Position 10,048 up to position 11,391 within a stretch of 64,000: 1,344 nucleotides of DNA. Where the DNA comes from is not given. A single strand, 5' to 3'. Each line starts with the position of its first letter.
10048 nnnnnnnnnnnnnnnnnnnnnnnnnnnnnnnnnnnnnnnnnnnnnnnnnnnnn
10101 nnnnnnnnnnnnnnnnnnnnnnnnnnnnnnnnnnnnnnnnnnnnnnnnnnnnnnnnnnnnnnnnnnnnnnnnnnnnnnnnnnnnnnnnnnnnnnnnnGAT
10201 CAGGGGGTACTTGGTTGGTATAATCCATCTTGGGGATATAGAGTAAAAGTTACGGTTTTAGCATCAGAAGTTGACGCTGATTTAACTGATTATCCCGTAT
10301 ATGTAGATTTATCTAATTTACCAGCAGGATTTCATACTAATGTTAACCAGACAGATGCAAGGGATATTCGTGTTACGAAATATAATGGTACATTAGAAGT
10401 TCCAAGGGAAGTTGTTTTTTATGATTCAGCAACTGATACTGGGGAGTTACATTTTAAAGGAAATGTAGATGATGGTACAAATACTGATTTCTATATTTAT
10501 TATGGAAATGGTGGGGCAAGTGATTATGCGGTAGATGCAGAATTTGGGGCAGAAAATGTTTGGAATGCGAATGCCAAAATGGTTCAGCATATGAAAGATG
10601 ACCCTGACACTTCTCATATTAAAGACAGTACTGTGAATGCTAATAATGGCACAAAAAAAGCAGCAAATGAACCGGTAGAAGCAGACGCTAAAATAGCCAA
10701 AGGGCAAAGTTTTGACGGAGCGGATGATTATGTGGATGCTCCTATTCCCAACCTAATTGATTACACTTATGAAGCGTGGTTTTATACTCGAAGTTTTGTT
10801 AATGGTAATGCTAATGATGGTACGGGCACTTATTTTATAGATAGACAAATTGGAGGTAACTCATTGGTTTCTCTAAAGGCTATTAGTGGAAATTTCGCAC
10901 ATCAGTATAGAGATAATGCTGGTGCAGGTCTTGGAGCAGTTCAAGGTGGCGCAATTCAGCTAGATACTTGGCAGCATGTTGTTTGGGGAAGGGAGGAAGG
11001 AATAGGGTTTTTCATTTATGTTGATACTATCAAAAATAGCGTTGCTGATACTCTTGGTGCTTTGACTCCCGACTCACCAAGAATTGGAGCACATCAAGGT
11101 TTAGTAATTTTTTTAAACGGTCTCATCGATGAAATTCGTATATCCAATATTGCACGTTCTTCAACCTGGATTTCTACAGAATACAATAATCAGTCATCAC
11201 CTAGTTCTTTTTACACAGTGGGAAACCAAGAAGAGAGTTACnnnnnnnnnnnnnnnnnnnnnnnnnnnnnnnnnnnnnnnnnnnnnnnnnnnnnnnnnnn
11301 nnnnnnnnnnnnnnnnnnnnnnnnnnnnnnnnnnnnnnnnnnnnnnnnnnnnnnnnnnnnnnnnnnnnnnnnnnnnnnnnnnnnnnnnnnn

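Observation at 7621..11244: Giant secreted protein: three tandem ~125-aa repeats, Cys-rich 'HADPT' module and C-terminal LamG-like lectin domain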

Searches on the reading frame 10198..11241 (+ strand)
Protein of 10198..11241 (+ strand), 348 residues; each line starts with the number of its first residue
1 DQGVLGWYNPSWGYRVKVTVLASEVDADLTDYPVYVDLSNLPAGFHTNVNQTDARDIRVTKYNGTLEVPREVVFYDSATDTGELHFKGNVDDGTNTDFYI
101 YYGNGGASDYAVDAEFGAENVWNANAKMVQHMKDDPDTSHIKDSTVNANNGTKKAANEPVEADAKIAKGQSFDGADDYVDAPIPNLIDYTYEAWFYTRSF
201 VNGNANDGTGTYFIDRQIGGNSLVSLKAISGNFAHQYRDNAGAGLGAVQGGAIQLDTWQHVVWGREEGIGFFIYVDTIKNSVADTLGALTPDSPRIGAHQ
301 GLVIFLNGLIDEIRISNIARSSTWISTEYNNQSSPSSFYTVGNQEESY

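Call 12: search_protein_families(library=pfam, proteins=[window:10198-11241:+], max_evalue=10)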
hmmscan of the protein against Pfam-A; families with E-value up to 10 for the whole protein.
window:10198-11241:+ (348 aa): 3 families
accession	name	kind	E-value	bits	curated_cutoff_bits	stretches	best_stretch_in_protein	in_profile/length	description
PF13385.13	Laminin_G_3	-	1.5e-13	51.6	27.6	1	173-326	1-151/151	Concanavalin A-like lectin/glucanases superfamily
PF10102.14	DUF2341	-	0.003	18.4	23.4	1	53-110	1-58/84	Domain of unknown function (DUF2341)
PF21976.1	SMIM43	-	0.049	14.1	27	1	271-292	25-46/63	Small integral membrane protein 43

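Call 13: search_solved_structures(query=window:10198-11241:+, max_evalue=10, show_alignments=2)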
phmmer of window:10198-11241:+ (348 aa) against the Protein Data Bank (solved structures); distinct sequences matched with E-value up to 10: 0.

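Call 18: find_homologous_proteins(query=window:10198-11241:+)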
Query window:10198-11241:+ (348 aa): 393 proteins with E <= 0.001 among 3197 candidates; the best 120 are listed.
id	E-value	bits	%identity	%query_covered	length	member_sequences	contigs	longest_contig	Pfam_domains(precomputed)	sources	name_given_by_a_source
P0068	4.0e-82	294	48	98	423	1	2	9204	PF10102.15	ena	-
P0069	2.2e-76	275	46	95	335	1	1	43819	PF13385.14,PF10102.15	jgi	-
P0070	1.1e-73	267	46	97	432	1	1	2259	-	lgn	-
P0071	2.0e-73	266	44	98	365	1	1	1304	PF13385.14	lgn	-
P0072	2.0e-71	259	56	65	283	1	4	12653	PF07963.18,PF13385.14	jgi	-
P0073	7.6e-71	257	45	98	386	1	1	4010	PF13385.14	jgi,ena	-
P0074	8.9e-71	257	46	97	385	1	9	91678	PF10102.15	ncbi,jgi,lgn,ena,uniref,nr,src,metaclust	ncbi:hypothetical protein A2755_00680 [Candidatus Wolfebacteria bacterium RIFCSPHIGHO2_01_FULL_48_22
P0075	1.3e-70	256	45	97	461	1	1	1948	PF13385.14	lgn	-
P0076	5.7e-70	254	44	99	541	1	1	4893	-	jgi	-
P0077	1.2e-69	253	45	97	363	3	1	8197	PF13385.14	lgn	-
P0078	6.6e-69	251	42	98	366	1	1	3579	PF13385.14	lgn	-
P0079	1.1e-68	250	43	99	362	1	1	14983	-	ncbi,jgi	jgi:MSHA biogenesis protein MshQ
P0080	2.2e-68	249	44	99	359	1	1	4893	PF13385.14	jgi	-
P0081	2.4e-68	249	43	98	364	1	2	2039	-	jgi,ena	-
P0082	4.8e-68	248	39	98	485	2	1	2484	PF13385.14,PF10102.15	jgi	jgi:hypothetical protein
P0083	1.9e-67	246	43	98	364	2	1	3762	PF13385.14,PF10102.15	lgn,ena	-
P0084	2.1e-67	246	67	46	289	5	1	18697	PF07963.18,PF13385.14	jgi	-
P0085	2.4e-67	246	44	98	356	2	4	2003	PF13385.14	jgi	-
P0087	8.1e-67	244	42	98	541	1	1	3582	PF13385.14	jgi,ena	-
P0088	9.2e-67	244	45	98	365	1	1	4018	PF13385.14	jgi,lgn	jgi:hypothetical protein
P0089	1.4e-66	243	43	98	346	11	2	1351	PF13385.14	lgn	-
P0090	1.4e-66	243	42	98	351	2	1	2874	PF13385.14,PF10102.15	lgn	-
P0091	1.7e-66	243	42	99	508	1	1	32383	PF13385.14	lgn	-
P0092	4.2e-66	242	44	98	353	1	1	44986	PF13385.14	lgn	-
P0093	6.0e-66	241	43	98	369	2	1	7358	PF13385.14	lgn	-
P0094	8.5e-66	241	42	98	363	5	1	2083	PF13385.14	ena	-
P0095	1.3e-65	240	43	97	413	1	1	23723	PF13385.14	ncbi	-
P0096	1.4e-65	240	43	98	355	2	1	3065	PF13385.14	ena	-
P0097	9.1e-65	237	44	99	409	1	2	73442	PF13385.14,PF10102.15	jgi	jgi:hypothetical protein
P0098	1.7e-64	236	44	98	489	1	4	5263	PF13385.14,PF10102.15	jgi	jgi:hypothetical protein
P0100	5.8e-64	235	41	98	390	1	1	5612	PF13385.14,PF10102.15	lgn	-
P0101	8.3e-64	234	39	98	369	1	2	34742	PF13385.14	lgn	-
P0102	9.6e-64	234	44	98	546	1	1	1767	PF13385.14,PF10102.15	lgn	-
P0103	1.4e-63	233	43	98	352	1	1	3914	PF13385.14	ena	-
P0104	2.1e-63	233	40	97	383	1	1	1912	PF13385.14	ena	-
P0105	2.6e-63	232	41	98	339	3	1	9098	PF13385.14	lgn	-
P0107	5.3e-63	231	40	97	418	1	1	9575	PF13385.14,PF10102.15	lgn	-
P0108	9.8e-63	231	43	98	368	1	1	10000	PF13385.14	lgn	-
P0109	3.4e-62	229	39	99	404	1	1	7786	PF13385.14,PF10102.15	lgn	-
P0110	3.8e-62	229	42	98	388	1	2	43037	PF13385.14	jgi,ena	jgi:hypothetical protein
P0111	5.6e-62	228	39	98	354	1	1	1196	PF13385.14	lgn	-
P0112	9.6e-62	227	44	97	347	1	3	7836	PF13385.14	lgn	-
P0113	1.3e-61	227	43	98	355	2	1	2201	PF13385.14,PF10102.15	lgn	-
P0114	1.5e-61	227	40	98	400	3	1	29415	PF13385.14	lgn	-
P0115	2.3e-61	226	41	99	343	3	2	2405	PF13385.14,PF10102.15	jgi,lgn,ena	-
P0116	3.3e-61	226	42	98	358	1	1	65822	PF13385.14,PF10102.15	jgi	jgi:hypothetical protein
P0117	3.6e-61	225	41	97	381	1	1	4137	PF13385.14,PF10102.15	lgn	-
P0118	4.2e-61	225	42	98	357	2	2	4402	PF13385.14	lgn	-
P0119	6.4e-61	225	38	98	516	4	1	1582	PF13385.14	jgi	-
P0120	3.8e-60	222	39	97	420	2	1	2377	PF13385.14,PF10102.15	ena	-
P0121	3.8e-60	222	39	99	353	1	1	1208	PF13385.14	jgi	-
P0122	5.0e-60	222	61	50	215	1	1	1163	PF13385.14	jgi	-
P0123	5.4e-60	222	40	97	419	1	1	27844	PF13385.14,PF10102.15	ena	-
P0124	1.0e-59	221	40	98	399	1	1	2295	PF13385.14,PF10102.15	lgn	-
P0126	1.1e-59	220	40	98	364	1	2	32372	PF13385.14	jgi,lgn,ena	jgi:hypothetical protein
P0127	1.8e-59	220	39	99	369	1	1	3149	PF13385.14,PF10102.15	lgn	-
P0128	2.4e-59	219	42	98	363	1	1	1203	PF13385.14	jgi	-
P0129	2.4e-59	219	39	97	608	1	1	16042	PF13385.14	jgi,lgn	-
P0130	3.9e-59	219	42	98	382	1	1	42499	PF13385.14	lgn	-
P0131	8.4e-59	218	58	42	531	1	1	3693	PF13385.14,PF10102.15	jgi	jgi:hypothetical protein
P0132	1.4e-58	217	40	98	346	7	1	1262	PF13385.14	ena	-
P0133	1.4e-58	217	42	98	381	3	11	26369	PF13385.14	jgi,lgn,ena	-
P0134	2.0e-58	216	42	97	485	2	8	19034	PF13385.14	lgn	-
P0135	2.3e-58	216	39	98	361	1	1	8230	PF13385.14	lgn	-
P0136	3.5e-58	216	39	98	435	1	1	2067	PF13385.14,PF10102.15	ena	-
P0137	4.6e-58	215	39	97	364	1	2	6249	PF10102.15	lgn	-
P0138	7.4e-58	215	40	99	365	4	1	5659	PF13385.14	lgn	-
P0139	1.2e-57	214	41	98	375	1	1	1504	PF13385.14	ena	-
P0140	1.4e-57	214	41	98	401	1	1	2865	PF13385.14,PF10102.15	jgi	jgi:hypothetical protein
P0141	1.8e-57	213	41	96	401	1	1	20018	PF13385.14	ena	-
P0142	2.1e-57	213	41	99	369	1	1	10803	PF10102.15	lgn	-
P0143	2.6e-57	213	41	98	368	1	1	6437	PF13385.14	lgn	-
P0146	1.4e-56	210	39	98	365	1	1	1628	PF13385.14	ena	-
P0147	2.2e-56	210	40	99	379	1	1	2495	PF13385.14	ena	-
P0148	2.5e-56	209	40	98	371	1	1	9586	PF13385.14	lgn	-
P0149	2.8e-56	209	39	98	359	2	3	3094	PF13385.14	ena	-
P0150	7.0e-56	208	60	47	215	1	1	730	PF10102.15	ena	-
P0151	1.1e-55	207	41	98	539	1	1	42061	PF13385.14,PF10102.15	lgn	-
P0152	1.5e-55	207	40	98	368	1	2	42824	PF13385.14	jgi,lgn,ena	-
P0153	2.4e-55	206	40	99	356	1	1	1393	PF13385.14,PF10102.15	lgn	-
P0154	3.3e-55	206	38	97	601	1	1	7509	PF13385.14,PF10102.15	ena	-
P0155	4.8e-55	205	37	97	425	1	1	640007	PF13385.14,PF10102.15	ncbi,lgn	ncbi:MAG: DUF2341 domain-containing protein [Patescibacteria group bacterium]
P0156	7.4e-55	205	39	98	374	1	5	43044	PF13385.14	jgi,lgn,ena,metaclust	metaclust:\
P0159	1.1e-54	204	64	39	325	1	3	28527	PF10102.15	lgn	-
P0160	1.2e-54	204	40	97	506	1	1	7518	PF13385.14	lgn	-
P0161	2.8e-54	203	38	99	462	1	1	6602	PF13385.14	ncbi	-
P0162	6.3e-54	202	39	97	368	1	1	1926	PF13385.14,PF10102.15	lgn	-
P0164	3.7e-53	199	37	98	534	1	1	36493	PF13385.14,PF10102.15,PF13620.13,PF17210.10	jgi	-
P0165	7.6e-53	198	38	98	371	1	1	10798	PF13385.14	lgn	-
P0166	1.1e-52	198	39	99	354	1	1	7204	PF13385.14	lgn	-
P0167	1.2e-52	197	40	98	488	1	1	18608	PF13385.14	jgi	-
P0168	1.6e-52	197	40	99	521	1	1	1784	PF10102.15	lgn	-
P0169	1.6e-52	197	38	98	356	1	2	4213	PF13385.14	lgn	-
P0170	2.8e-52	196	39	97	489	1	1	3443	PF13385.14,PF10102.15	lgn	-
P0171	6.7e-52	195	38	98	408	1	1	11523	PF13385.14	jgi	-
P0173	1.1e-51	194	37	98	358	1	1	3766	PF13385.14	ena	-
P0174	1.9e-51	193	57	47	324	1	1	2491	PF13385.14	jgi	-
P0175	2.5e-51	193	40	98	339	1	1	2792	PF13385.14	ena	-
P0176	2.6e-51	193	37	97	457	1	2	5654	PF13385.14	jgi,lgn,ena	-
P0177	4.2e-51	192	39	97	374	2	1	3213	PF13385.14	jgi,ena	-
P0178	4.4e-51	192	36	98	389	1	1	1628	PF13385.14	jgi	-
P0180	1.2e-50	191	37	96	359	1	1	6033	PF13385.14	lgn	-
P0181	2.2e-50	190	39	99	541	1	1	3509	PF13385.14,PF10102.15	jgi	-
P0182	2.4e-50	190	36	98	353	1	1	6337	PF13385.14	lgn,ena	-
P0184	3.0e-50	190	39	99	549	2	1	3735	PF13385.14,PF10102.15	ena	-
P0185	3.8e-50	189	38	96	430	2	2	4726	PF13385.14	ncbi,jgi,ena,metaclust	metaclust:\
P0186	7.9e-50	188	39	97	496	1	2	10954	PF13385.14,PF22544.3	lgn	-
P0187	8.2e-50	188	39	97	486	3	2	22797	PF13385.14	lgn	-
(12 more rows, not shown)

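Call 26: find_encoding_contigs(protein=P0069, flank=10000, max_places=2)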
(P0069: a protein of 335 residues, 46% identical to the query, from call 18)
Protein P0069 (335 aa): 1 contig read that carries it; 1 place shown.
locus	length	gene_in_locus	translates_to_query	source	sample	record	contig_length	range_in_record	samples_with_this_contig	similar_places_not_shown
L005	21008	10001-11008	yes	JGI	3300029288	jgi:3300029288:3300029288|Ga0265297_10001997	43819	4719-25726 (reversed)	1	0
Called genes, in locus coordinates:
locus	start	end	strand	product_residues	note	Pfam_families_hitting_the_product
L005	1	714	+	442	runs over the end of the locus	PF00534:Glycos_transf_1 (weak)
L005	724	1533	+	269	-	PF03721:UDPG_MGDP_dh_N, PF00984:UDPG_MGDP_dh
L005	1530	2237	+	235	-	PF00535:Glycos_transf_2, PF10111:Glyco_tranf_2_2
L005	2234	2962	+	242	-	PF00535:Glycos_transf_2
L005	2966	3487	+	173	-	PF08241:Methyltransf_11 (weak)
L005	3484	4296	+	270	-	PF00534:Glycos_transf_1, PF13692:Glyco_trans_1_4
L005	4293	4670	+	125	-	PF00132:Hexapep, PF14602:Hexapep_2 (weak)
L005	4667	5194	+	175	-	PF13578:Methyltransf_24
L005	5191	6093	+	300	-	PF20706:GT4-conflict (weak), PF00534:Glycos_transf_1, PF13692:Glyco_trans_1_4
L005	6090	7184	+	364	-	-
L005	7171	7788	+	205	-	PF01844:HNH (weak)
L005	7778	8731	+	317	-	PF00535:Glycos_transf_2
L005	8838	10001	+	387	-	-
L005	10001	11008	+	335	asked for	PF10102:DUF2341 (faint), PF13385:Laminin_G_3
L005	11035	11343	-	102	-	-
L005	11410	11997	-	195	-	-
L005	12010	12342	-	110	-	-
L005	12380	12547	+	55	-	-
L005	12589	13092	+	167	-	PF26209:Phage_phiTE_241_C (weak)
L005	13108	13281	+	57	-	-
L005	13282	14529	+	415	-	-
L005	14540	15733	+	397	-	PF24175:SU10_adaptor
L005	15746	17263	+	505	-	-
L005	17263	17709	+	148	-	-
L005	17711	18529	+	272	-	-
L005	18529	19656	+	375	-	-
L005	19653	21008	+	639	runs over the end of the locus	-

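Call 27: search_dna_similar(query=window:10198-11241:+, collection=phages, mode=protein, max_rows=20)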
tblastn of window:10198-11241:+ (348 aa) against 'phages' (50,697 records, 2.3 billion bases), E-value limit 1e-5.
Records with a match: 2; places in all: 2; records where one place covers at least 80% of the query: 2.
Best place of each record, by identity: <60% 2.
By first word of the organism name: Methanoculleus 2.
By host as written in the record: Methanoculleus bourgensis E02.3 2.
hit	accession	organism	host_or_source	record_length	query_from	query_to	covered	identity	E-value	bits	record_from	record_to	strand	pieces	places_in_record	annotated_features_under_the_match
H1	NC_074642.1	Methanoculleus virus L4768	Methanoculleus bourgensis E02.3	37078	6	326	92%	28.4%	3e-9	64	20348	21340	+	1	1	hypothetical protein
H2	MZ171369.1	Methanoculleus virus Blf4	Methanoculleus bourgensis E02.3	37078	6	326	92%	28.4%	3e-9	64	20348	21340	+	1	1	hypothetical protein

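Call 38: find_encoding_contigs(protein=P0072, flank=7000, max_places=2)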
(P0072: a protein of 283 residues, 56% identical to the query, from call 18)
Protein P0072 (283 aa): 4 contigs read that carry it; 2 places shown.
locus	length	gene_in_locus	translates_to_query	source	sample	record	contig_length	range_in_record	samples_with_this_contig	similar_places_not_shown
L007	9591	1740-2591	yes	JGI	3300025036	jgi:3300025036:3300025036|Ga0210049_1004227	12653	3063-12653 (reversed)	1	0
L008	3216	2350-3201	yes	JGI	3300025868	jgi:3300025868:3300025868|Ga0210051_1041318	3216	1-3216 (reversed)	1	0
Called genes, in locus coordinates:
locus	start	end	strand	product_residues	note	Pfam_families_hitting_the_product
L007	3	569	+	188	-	?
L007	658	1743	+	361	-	PF01087:GalP_UDP_transf, PF19327:Ap4A_phos_N (faint), PF01230:HIT (faint), PF16268:DUF4921, PF02744:GalP_UDP_tr_C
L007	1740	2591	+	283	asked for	PF07963:N_methyl (weak), PF13385:Laminin_G_3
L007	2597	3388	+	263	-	PF00121:TIM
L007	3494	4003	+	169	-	PF04308:RNaseH_like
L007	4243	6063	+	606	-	PF01411:tRNA-synt_2c, PF07973:tRNA_SAD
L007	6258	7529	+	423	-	-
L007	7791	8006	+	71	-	PF01176:eIF-1a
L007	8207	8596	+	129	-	PF00416:Ribosomal_S13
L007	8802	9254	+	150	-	PF00411:Ribosomal_S11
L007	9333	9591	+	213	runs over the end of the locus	PF00163:Ribosomal_S4, PF01479:S4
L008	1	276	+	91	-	?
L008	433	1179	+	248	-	PF13641:Glyco_tranf_2_3, PF00535:Glycos_transf_2, PF10111:Glyco_tranf_2_2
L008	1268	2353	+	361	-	PF01087:GalP_UDP_transf, PF19327:Ap4A_phos_N (faint), PF01230:HIT (faint), PF16268:DUF4921, PF02744:GalP_UDP_tr_C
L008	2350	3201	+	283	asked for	PF07963:N_methyl (weak), PF13385:Laminin_G_3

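Call 39: find_encoding_contigs(protein=P0084, flank=7000, max_places=2)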
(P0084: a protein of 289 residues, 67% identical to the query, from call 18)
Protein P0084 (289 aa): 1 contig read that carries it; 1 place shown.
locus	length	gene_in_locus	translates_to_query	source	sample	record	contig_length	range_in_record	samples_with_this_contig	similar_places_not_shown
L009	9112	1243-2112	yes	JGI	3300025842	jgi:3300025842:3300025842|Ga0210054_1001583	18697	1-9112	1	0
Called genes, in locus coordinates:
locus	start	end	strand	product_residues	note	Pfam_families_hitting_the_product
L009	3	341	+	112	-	?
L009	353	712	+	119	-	-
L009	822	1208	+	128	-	-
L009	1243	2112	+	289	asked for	PF07963:N_methyl (weak), PF13385:Laminin_G_3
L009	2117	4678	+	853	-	PF05673:DUF815 (faint), PF00004:AAA (weak), PF17871:AAA_lid_9, PF00004:AAA (weak), PF07724:AAA_2, PF07728:AAA_5, PF10431:ClpB_D2-small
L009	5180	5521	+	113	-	PF02381:MraZ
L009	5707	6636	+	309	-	PF01795:Methyltransf_5, PF13847:Methyltransf_31 (faint)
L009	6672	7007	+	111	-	-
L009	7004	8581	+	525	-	PF03717:PBP_dimer, PF00905:Transpeptidase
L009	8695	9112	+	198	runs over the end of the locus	-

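Call 46: search_protein_families(library=phrogs, proteins=[window:10198-11241:+, L005:8838-9998:+, L005:13282-14526:+, L005:14540-15730:+, L005:15746-17260:+, L005:18529-19653:+], max_evalue=0.001)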
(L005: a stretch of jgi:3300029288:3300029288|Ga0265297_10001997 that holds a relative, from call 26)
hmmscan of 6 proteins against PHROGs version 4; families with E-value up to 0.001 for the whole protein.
window:10198-11241:+ (348 aa): 0 families

L005:8838-9998:+ (387 aa): 0 families

L005:13282-14526:+ (415 aa): 2 families
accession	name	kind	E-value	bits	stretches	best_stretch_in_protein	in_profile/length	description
phrog_5795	-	tail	6.2e-24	85.3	1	3-407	393-824/968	tail protein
phrog_8469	-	tail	1.1e-09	39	1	253-356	110-220/303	tail fiber protein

L005:14540-15730:+ (397 aa): 0 families

L005:15746-17260:+ (505 aa): 0 families

L005:18529-19653:+ (375 aa): 0 families
